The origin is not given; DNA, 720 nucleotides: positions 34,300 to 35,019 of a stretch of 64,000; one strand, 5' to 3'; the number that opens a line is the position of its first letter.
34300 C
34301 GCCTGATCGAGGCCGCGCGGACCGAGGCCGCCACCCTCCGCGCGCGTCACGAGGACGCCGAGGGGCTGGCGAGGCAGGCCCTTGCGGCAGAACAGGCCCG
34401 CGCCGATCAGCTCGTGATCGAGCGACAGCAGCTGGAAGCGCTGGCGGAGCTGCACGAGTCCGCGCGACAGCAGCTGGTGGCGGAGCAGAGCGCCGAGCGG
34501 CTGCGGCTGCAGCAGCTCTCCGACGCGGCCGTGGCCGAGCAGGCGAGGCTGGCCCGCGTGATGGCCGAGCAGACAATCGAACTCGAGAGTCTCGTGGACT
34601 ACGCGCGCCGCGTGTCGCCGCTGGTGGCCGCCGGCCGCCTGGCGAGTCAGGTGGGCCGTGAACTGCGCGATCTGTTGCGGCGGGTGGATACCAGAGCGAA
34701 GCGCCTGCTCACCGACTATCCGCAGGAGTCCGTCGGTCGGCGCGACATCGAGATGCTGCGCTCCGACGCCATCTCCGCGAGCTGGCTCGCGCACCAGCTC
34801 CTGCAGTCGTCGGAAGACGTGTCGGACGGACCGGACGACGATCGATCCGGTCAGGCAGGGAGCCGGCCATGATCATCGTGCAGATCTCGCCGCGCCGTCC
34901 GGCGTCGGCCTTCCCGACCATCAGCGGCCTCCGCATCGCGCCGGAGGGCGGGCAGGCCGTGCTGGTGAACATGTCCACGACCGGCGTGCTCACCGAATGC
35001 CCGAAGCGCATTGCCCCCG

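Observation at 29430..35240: PilZ / giant PAS-coiled-coil protein / PilZ: candidate c-di-GMP-linked scaffold or filament module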

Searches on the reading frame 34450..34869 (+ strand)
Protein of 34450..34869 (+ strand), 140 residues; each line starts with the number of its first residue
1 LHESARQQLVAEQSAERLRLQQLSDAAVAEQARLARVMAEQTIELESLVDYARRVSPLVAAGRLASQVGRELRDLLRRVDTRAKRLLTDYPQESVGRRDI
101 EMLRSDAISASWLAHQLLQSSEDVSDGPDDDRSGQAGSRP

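Call 14: search_protein_families(library=pfam, proteins=[window:34450-34869:+], max_evalue=10)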
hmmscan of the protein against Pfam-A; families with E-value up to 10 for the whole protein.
window:34450-34869:+ (140 aa): 1 family
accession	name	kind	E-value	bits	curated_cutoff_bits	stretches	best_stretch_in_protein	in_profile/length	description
PF20270.3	CATRA-C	-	0.069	14.3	24.6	1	14-118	23-124/137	CASPASE and TPR Repeat-Associated C-terminal domain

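Call 17: search_solved_structures(query=A2, max_evalue=10, show_alignments=3)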
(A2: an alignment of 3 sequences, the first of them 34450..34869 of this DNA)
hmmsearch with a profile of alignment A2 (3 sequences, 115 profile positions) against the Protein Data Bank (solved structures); distinct sequences matched with E-value up to 10: 8.
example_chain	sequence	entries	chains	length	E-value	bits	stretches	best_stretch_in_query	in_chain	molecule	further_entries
5idj_A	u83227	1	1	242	0.041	17.2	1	33-98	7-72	Histidine kinase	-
8e55_A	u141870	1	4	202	0.22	14.8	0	40-64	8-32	SG135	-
9jfj_A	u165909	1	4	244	0.5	13.7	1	23-63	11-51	Sensor histidine kinase ZraS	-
9axt_Ba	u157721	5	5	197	1.3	12.4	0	33-60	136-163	Large ribosomal subunit protein uL13A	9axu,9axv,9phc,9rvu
7r81_Q1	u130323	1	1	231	1.3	12.3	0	33-59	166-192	60S ribosomal protein L16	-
6o8h_A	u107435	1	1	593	3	11.2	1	38-80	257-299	UvrABC system protein B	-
6o8g_A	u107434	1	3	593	3.1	11.1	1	38-80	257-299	UvrABC system protein B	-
6o8e_A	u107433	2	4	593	4.2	10.7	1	38-80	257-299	UvrABC system protein B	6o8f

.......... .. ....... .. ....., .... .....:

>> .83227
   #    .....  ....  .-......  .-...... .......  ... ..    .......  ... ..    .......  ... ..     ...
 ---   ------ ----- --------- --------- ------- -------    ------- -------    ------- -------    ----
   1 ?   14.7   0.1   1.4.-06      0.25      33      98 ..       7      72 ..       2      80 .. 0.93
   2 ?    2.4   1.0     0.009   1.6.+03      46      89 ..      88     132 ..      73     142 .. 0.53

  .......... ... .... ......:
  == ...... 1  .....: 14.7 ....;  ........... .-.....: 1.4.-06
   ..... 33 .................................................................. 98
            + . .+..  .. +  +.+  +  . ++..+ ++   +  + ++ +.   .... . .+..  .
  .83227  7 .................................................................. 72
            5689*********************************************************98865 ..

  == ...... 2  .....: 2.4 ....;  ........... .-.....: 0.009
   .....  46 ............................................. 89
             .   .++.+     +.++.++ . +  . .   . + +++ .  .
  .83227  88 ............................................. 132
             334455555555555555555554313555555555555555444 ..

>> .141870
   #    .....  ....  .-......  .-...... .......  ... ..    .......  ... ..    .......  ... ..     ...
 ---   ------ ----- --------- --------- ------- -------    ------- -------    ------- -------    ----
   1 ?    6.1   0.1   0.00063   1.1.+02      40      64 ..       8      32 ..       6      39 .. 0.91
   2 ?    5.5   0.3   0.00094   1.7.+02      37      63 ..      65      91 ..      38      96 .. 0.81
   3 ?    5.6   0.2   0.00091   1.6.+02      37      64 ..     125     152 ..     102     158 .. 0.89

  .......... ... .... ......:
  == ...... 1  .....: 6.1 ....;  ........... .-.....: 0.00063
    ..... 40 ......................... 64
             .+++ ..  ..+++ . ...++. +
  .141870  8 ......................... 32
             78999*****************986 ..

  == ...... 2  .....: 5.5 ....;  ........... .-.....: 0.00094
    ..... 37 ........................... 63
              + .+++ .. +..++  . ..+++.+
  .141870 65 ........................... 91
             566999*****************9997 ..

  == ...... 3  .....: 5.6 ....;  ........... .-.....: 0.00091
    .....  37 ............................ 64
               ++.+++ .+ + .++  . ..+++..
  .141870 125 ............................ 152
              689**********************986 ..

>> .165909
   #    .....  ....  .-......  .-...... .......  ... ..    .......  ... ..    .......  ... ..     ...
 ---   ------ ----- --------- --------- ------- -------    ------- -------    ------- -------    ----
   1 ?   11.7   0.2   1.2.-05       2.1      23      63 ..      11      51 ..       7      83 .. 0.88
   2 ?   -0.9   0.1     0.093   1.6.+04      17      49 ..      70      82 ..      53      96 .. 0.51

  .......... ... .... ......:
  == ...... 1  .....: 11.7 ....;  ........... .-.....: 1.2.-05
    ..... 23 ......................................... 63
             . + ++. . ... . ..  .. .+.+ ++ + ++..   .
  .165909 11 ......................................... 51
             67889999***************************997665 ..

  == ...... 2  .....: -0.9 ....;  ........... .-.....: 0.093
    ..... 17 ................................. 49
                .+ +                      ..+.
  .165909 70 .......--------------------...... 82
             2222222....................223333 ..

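Call 70: search_protein_representatives(alignment_id=A2)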
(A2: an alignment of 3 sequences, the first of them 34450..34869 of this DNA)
Query: 3 sequences, 115 profile positions. Proteins with E-value up to 0.001 (for the whole library): 368; up to 1e-10: 110; up to 1e-30: 2. The best 150 are listed.
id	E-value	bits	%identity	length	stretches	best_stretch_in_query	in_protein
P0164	1.7e-37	144.1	-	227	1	2-115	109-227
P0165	1.9e-35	137.5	-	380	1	1-113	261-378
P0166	3.7e-28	114.1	-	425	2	3-98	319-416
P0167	3.1e-27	111.1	-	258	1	4-110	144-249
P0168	3.9e-26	107.5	-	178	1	2-112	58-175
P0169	2.5e-25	104.9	-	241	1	6-94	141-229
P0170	3.1e-24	101.4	-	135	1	6-103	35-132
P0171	2.0e-23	98.8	-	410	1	10-103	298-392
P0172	1.5e-22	96.0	-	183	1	2-111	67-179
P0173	2.1e-22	95.5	-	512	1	3-107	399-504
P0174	4.5e-22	94.5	-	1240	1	4-114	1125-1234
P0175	4.8e-22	94.4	-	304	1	4-112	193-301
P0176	7.7e-22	93.7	-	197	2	7-100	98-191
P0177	2.1e-21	92.3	-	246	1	3-103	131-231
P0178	4.5e-21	91.2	-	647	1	7-98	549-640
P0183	6.7e-20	87.4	-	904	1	2-114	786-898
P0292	3.7e-08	49.6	-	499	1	13-97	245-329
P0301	6.2e-07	45.7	-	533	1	8-97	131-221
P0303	1.4e-06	44.5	-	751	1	22-97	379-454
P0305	2.0e-06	44.1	-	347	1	22-97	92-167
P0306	3.2e-06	43.4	-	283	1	16-97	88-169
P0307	3.8e-06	43.1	-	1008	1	19-101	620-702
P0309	6.9e-06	42.3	-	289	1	12-98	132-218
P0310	7.5e-06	42.2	-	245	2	21-97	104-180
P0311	8.4e-06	42.0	-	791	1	20-96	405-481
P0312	9.5e-06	41.8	-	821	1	11-96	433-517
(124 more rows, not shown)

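Call 71: search_protein_families(library=pfam, proteins=[P0292, P0301, P0303, P0305, P0306, P0307, P0309, P0310, P0311, P0312], max_evalue=0.001)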
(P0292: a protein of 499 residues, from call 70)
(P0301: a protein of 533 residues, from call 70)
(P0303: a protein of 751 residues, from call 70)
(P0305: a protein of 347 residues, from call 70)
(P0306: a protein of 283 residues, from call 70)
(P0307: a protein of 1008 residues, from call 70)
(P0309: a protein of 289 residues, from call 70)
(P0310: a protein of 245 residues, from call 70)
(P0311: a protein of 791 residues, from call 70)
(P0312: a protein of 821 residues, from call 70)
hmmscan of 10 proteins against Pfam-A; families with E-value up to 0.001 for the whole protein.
P0292 (499 aa): 6 families
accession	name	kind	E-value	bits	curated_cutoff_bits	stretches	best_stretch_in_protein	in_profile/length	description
PF02518.31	HATPase_c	-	2.9e-22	79.6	26.4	1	375-495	2-109/111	Histidine kinase-, DNA gyrase B-, and HSP90-like ATPase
PF13426.13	PAS_9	-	1e-12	48.7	27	1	149-251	2-103/103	PAS domain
PF08448.16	PAS_4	-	1.7e-12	48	23.1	1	146-254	3-110/110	PAS fold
PF00989.32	PAS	-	4.8e-12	46.3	22.6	1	146-249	9-113/113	PAS fold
PF00512.31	HisKA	-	4.1e-08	33.6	26.9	1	269-331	3-64/66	His Kinase A (phospho-acceptor) domain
PF00072.30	Response_reg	-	2.4e-07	31.3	30.2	1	14-111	1-98/111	Response regulator receiver domain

P0301 (533 aa): 4 families
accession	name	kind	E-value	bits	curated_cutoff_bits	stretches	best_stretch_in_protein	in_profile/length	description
PF02518.31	HATPase_c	-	6.5e-22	78.5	26.4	1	267-385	2-109/111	Histidine kinase-, DNA gyrase B-, and HSP90-like ATPase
PF00072.30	Response_reg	-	4.5e-18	65.9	30.2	1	409-520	1-110/111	Response regulator receiver domain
PF00512.31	HisKA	-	1.2e-08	35.3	26.9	1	161-222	3-63/66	His Kinase A (phospho-acceptor) domain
PF00672.30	HAMP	-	1.8e-07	31.8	25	1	74-124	2-52/53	HAMP domain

P0303 (751 aa): 9 families
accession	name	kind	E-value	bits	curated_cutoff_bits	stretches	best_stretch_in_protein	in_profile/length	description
PF00072.30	Response_reg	-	2.2e-38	131.3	30.2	2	7-107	1-100/111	Response regulator receiver domain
PF00989.32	PAS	-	4e-27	94.9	22.6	2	264-374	2-113/113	PAS fold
PF02518.31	HATPase_c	-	3.1e-25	89.2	26.4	1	500-606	2-110/111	Histidine kinase-, DNA gyrase B-, and HSP90-like ATPase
PF13426.13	PAS_9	-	2.6e-24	85.9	27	1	275-375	3-102/103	PAS domain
PF08447.18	PAS_3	-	1.4e-23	83.4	25.6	2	165-247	3-87/89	PAS fold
PF08448.16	PAS_4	-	6.3e-22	78.3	23.1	2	270-377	2-108/110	PAS fold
PF13188.13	PAS_8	-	1.5e-14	53.7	21.8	1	263-305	1-40/65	PAS domain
PF00512.31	HisKA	-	4.8e-10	39.8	26.9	1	394-456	3-64/66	His Kinase A (phospho-acceptor) domain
PF10090.15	HPTransfase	-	0.00098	19.3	22.9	0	506-555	34-83/123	Histidine phosphotransferase C-terminal domain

P0305 (347 aa): 5 families
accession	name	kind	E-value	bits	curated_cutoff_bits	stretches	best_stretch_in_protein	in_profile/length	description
PF13426.13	PAS_9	-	2.5e-14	53.9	27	1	1-88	16-102/103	PAS domain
PF00512.31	HisKA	-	7.5e-10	39.2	26.9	1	108-169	4-64/66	His Kinase A (phospho-acceptor) domain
PF08447.18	PAS_3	-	1.8e-09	38.2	25.6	1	1-81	4-86/89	PAS fold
PF00989.32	PAS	-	1.4e-07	31.9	22.6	1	1-87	26-113/113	PAS fold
PF08448.16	PAS_4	-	1.9e-05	25.3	23.1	1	1-91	20-109/110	PAS fold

P0306 (283 aa): 5 families
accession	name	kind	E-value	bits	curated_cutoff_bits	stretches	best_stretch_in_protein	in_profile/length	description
PF13426.13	PAS_9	-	2.1e-12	47.6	27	1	3-91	15-103/103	PAS domain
PF00989.32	PAS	-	3.2e-09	37.2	22.6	1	2-89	24-113/113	PAS fold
PF08448.16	PAS_4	-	2.5e-08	34.5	23.1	1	3-94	19-110/110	PAS fold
PF00512.31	HisKA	-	1.1e-06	29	26.9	1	110-171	4-64/66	His Kinase A (phospho-acceptor) domain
PF08447.18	PAS_3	-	1.5e-05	25.6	25.6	1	2-86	2-89/89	PAS fold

P0307 (1008 aa): 12 families
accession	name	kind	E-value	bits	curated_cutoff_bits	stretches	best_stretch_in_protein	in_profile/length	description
PF02518.31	HATPase_c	-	2.8e-22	79.7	26.4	1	744-864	2-109/111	Histidine kinase-, DNA gyrase B-, and HSP90-like ATPase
PF08447.18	PAS_3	-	3.4e-22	78.9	25.6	1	528-614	2-88/89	PAS fold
PF00072.30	Response_reg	-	6.3e-20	71.9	30.2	1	891-1002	1-110/111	Response regulator receiver domain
PF00989.32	PAS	-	5.2e-19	68.8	22.6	2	514-618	10-113/113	PAS fold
PF08448.16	PAS_4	-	1e-14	55.1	23.1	2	395-495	4-110/110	PAS fold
PF00672.30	HAMP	-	9e-13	48.8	25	1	324-375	1-52/53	HAMP domain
PF13188.13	PAS_8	-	6.9e-10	38.9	21.8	1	387-434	2-49/65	PAS domain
PF00512.31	HisKA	-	1.4e-09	38.3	26.9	1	638-700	3-64/66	His Kinase A (phospho-acceptor) domain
PF13426.13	PAS_9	-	3.6e-09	37.3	27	1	397-492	2-103/103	PAS domain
PF02743.24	dCache_1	-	1.1e-07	32.1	45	1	32-289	1-239/240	Cache domain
PF12860.13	PAS_7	-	0.00038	21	27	0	395-436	4-46/115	PAS fold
PF10090.15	HPTransfase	-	0.00042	20.5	22.9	0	750-777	34-61/123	Histidine phosphotransferase C-terminal domain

P0309 (289 aa): 6 families
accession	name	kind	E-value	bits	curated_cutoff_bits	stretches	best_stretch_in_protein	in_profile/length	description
PF13426.13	PAS_9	-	2.3e-11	44.3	27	1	40-139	4-103/103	PAS domain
PF00512.31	HisKA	-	7e-10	39.3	26.9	1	157-218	3-63/66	His Kinase A (phospho-acceptor) domain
PF00989.32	PAS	-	7.2e-10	39.3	22.6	1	29-137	3-113/113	PAS fold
PF08447.18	PAS_3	-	1.1e-07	32.5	25.6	1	51-133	3-88/89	PAS fold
PF08448.16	PAS_4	-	2.6e-07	31.3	23.1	1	35-141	3-109/110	PAS fold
PF13188.13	PAS_8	-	4.6e-07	30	21.8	1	29-82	3-52/65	PAS domain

P0310 (245 aa): 2 families
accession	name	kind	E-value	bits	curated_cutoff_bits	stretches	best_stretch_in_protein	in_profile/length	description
PF08448.16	PAS_4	-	3e-12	47.2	23.1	1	4-105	10-110/110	PAS fold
PF00512.31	HisKA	-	6e-10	39.5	26.9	1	120-182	3-64/66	His Kinase A (phospho-acceptor) domain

P0311 (791 aa): 9 families
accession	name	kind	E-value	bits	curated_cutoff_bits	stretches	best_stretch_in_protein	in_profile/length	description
PF00989.32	PAS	-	8.8e-28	97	22.6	2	286-392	2-110/113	PAS fold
PF13426.13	PAS_9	-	6.5e-27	94.3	27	3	299-396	5-102/103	PAS domain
PF08448.16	PAS_4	-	1.1e-25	90.4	23.1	2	292-400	2-110/110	PAS fold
PF02518.31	HATPase_c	-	2.5e-23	83.1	26.4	1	527-649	1-110/111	Histidine kinase-, DNA gyrase B-, and HSP90-like ATPase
PF00072.30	Response_reg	-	1.8e-21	76.8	30.2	1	672-784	1-111/111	Response regulator receiver domain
PF13188.13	PAS_8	-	5e-19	67.9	21.8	2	286-344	2-60/65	PAS domain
PF08447.18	PAS_3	-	1.6e-11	44.8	25.6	1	308-391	2-88/89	PAS fold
PF00512.31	HisKA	-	7.4e-10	39.2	26.9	1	422-484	3-64/66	His Kinase A (phospho-acceptor) domain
PF13596.12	PAS_10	-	0.0004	21.4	22.1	1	287-395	1-105/106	PAS domain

P0312 (821 aa): 7 families
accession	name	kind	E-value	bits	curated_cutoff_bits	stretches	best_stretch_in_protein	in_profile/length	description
PF02518.31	HATPase_c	-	3.3e-21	76.2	26.4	1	564-684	2-109/111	Histidine kinase-, DNA gyrase B-, and HSP90-like ATPase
PF00072.30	Response_reg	-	2.8e-19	69.8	30.2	1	706-816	1-111/111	Response regulator receiver domain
PF01590.32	GAF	-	1e-12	49.2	22.4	2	19-149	1-130/133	GAF domain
PF00512.31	HisKA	-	3.2e-12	46.7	26.9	1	458-519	3-63/66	His Kinase A (phospho-acceptor) domain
PF13185.12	GAF_2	-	8.1e-12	46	28.6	1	175-311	2-132/136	GAF domain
PF08448.16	PAS_4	-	2.4e-10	41.1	23.1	1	334-435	1-109/110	PAS fold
PF13492.12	GAF_3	-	6.6e-08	33.5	27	1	177-312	2-125/129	GAF domain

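Call 94: find_encoding_contigs(protein=P0174, flank=4000, max_places=2)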
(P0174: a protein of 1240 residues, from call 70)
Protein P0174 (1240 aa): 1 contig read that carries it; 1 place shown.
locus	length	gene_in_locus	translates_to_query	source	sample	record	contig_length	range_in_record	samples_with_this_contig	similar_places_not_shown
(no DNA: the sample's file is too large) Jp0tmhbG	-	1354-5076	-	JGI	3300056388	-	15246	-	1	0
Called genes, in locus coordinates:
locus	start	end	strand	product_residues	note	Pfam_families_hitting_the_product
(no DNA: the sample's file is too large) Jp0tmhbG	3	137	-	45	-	?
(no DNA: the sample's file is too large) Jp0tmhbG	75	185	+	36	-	-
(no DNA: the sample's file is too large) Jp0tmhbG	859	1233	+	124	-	-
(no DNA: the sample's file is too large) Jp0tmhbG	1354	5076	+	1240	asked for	-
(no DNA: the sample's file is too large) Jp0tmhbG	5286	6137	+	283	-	-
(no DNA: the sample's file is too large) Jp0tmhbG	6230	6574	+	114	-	-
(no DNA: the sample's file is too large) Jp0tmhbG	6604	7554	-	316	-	PF00903:Glyoxalase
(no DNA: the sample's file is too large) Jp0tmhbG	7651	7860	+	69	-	-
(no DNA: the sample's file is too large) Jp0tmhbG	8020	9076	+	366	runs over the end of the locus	-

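Call 95: find_encoding_contigs(protein=P0183, flank=4000, max_places=2)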
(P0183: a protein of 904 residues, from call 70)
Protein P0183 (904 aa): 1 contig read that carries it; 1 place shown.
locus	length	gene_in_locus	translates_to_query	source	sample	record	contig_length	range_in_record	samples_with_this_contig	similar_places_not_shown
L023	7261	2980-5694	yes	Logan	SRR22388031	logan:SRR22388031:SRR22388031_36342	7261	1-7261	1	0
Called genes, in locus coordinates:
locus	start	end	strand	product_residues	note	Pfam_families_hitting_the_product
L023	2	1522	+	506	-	?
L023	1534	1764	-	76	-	-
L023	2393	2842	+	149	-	-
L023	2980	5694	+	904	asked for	PF00989:PAS (faint), PF08448:PAS_4 (weak)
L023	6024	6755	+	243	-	-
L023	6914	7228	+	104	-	-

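Call 100: find_encoding_contigs(protein=P0178, flank=4000, max_places=2)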
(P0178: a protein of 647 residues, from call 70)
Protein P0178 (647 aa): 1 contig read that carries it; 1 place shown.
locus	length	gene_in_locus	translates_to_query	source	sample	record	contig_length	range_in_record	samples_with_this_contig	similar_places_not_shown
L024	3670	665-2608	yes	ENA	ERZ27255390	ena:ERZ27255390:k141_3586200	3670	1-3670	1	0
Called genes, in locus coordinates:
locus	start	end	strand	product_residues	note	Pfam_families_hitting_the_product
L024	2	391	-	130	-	?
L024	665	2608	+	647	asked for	-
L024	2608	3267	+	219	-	PF07238:PilZ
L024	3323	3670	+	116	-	?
